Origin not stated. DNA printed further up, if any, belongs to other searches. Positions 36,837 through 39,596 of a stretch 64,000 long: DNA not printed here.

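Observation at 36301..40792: Orphan three-gene TadE/TadG-like operon with no pilus machinery nearby (best candidate for an undescribed system)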

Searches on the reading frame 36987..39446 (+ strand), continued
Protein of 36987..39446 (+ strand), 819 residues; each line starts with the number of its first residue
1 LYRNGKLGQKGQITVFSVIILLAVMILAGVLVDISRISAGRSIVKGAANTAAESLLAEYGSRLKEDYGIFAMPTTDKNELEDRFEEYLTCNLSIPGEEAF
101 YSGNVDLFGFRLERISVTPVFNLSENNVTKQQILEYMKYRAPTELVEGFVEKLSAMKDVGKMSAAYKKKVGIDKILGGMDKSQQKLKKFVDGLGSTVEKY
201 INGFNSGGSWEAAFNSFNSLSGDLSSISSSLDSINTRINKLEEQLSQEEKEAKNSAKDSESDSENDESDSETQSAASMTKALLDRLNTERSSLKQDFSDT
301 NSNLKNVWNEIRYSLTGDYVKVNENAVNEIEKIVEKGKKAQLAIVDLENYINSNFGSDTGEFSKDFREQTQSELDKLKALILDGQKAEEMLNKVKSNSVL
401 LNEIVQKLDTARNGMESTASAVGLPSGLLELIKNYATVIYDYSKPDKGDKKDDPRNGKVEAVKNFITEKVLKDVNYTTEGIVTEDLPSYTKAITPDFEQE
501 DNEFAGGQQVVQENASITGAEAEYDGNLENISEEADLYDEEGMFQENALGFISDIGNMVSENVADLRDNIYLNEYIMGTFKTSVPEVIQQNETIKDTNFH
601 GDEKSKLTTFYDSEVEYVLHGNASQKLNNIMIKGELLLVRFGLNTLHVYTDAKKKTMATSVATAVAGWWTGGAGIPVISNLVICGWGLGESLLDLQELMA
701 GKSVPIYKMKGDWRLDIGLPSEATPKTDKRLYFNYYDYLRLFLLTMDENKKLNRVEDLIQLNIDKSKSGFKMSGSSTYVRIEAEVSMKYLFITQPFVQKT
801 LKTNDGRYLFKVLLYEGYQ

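Call 87: list_cluster_members(proteins=[P0005, P0016, P0021, P0022, P0025, P0031, P0038, P0044, P0046, P0067])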
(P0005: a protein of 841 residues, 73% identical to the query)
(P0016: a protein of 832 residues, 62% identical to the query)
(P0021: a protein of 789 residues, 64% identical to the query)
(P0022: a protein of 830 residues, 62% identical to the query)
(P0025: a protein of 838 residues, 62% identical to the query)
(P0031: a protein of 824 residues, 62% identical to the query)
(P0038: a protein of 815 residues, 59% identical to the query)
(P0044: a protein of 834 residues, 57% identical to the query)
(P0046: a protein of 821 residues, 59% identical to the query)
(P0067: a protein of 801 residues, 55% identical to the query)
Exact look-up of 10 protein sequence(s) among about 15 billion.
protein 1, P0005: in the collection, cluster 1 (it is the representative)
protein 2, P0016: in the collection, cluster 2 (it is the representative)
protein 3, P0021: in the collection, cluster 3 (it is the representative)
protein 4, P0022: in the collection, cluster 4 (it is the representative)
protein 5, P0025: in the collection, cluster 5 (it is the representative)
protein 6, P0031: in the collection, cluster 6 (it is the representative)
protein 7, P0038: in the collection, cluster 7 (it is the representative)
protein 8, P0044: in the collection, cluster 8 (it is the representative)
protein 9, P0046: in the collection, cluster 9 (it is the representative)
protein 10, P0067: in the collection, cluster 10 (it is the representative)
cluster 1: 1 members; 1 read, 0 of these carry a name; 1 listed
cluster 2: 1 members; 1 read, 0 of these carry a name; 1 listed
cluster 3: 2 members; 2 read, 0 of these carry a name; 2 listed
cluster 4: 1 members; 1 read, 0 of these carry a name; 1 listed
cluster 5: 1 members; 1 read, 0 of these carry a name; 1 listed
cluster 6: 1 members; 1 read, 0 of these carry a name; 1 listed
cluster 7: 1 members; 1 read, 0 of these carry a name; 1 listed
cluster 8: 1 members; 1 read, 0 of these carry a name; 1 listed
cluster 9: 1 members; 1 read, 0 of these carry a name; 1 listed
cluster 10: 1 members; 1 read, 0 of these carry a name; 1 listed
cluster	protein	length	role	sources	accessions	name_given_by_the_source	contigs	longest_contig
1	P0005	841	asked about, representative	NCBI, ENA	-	-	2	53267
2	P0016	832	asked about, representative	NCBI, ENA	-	-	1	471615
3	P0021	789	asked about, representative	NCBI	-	-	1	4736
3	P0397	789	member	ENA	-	-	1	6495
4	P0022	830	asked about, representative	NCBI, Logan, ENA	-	-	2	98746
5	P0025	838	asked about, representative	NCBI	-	-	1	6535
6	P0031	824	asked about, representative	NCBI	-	-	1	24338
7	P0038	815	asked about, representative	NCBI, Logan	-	-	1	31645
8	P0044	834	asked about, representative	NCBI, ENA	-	-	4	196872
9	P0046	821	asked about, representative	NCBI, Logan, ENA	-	-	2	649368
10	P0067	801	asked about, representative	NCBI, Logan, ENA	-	-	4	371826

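Call 96: find_encoding_contigs(protein=P0179, flank=10000, max_places=1)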
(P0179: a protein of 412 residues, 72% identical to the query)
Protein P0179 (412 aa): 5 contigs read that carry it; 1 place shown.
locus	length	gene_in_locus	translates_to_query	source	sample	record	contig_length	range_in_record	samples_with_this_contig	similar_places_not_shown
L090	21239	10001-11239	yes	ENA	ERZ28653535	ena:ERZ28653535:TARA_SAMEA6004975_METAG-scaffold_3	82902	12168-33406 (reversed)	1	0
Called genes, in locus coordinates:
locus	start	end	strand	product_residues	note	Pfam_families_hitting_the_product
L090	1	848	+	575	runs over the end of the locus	PF00664:ABC_membrane, PF00005:ABC_tran, PF02463:SMC_N (weak), PF13304:AAA_21 (faint)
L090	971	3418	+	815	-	PF12704:MacB_PCD (weak), PF02687:FtsX, PF12704:MacB_PCD, PF02687:FtsX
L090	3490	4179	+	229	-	PF00005:ABC_tran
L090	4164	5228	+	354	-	-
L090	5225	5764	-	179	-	PF03773:ArsP_1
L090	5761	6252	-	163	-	PF03773:ArsP_1 (weak)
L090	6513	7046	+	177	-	-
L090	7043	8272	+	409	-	PF00071:Ras (weak), PF00350:Dynamin_N (faint), PF01926:MMR_HSR1, PF02421:FeoB_N, PF03193:RsgA_GTPase (faint), PF00009:GTP_EFTU, PF18128:HydF_dimer, PF18133:HydF_tetramer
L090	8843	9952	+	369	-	PF21194:TadZ-like_ARD, PF13614:AAA_31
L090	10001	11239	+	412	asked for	PF00437:T2SSE, PF27713:UCP018868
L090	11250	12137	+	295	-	PF00482:T2SSF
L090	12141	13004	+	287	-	PF00482:T2SSF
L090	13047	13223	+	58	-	PF16982:Flp1_like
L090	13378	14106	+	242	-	-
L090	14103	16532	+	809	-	PF18960:DUF5702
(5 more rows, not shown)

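Call 97: find_encoding_contigs(protein=P0212, flank=10000, max_places=1)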
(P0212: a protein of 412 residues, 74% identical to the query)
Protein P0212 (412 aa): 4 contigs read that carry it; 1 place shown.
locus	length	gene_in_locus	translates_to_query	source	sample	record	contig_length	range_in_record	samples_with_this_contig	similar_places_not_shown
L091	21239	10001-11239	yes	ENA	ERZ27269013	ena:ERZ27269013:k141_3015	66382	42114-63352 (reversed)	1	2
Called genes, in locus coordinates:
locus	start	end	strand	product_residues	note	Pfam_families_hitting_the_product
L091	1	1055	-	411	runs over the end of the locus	PF06925:MGDG_synth, PF04101:Glyco_tran_28_C, PF13692:Glyco_trans_1_4 (weak)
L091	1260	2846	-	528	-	PF20250:FapA_N, PF03961:FapA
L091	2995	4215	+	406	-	PF13354:Beta-lactamase2 (weak), PF00768:Peptidase_S11, PF07943:PBP5_C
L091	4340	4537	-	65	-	PF14070:YjfB_motility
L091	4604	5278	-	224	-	PF07238:PilZ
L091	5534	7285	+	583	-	PF02310:B12-binding, PF04055:Radical_SAM, PF13311:DUF4080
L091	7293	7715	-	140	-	PF13581:HATPase_c_2, PF02518:HATPase_c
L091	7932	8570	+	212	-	-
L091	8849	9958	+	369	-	PF21194:TadZ-like_ARD, PF13614:AAA_31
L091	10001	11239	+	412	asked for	PF00437:T2SSE, PF27713:UCP018868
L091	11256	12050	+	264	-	PF00482:T2SSF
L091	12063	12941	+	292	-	PF00482:T2SSF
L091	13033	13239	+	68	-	PF16982:Flp1_like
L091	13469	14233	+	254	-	PF00882:Zn_dep_PLPC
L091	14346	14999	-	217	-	PF09580:Spore_YhcN_YlaJ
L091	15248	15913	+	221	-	-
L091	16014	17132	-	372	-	PF12833:HTH_18, PF00165:HTH_AraC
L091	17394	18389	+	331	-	PF03211:Pectate_lyase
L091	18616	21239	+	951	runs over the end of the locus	PF00759:Glyco_hydro_9, PF00942:CBM_3, PF00404:Dockerin_1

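Call 105: find_related_loci(query=A7, collection=metagenome_contigs, flank=10000)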
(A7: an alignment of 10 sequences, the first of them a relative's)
Query A7 (765 aa) in metagenome_contigs; peptide patterns used: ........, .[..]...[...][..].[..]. (x = any residue, [..] = any of these).
227 stretches matched a pattern; 136 encode a relative of the query (tblastn E <= 1e-3); the best 80 are kept; 79 distinct loci.
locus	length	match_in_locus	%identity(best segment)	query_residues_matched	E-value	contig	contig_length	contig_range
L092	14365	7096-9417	43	3-765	0e+0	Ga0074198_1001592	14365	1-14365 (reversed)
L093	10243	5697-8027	42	3-765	0e+0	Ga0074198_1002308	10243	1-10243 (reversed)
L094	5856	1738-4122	34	5-765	5e-126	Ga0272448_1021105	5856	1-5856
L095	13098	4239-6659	33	5-765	6e-115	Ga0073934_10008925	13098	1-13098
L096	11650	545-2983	31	5-765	2e-110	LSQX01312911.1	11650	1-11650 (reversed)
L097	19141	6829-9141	34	3-765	6e-110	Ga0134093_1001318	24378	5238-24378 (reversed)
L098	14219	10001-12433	32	2-765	1e-105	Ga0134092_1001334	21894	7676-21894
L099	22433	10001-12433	32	2-765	1e-105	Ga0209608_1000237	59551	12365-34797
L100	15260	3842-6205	31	5-765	5e-105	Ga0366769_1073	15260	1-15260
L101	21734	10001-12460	32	2-765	1e-104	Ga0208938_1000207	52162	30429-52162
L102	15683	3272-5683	31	5-765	9e-102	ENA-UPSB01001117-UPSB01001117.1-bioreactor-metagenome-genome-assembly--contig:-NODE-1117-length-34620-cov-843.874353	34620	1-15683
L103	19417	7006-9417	31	5-765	1e-101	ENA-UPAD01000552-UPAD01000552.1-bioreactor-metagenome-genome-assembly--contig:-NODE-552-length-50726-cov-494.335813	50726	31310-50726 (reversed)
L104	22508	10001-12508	30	5-765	4e-99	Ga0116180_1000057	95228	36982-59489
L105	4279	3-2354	32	19-765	2e-99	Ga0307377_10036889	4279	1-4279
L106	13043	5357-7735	30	2-765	3e-98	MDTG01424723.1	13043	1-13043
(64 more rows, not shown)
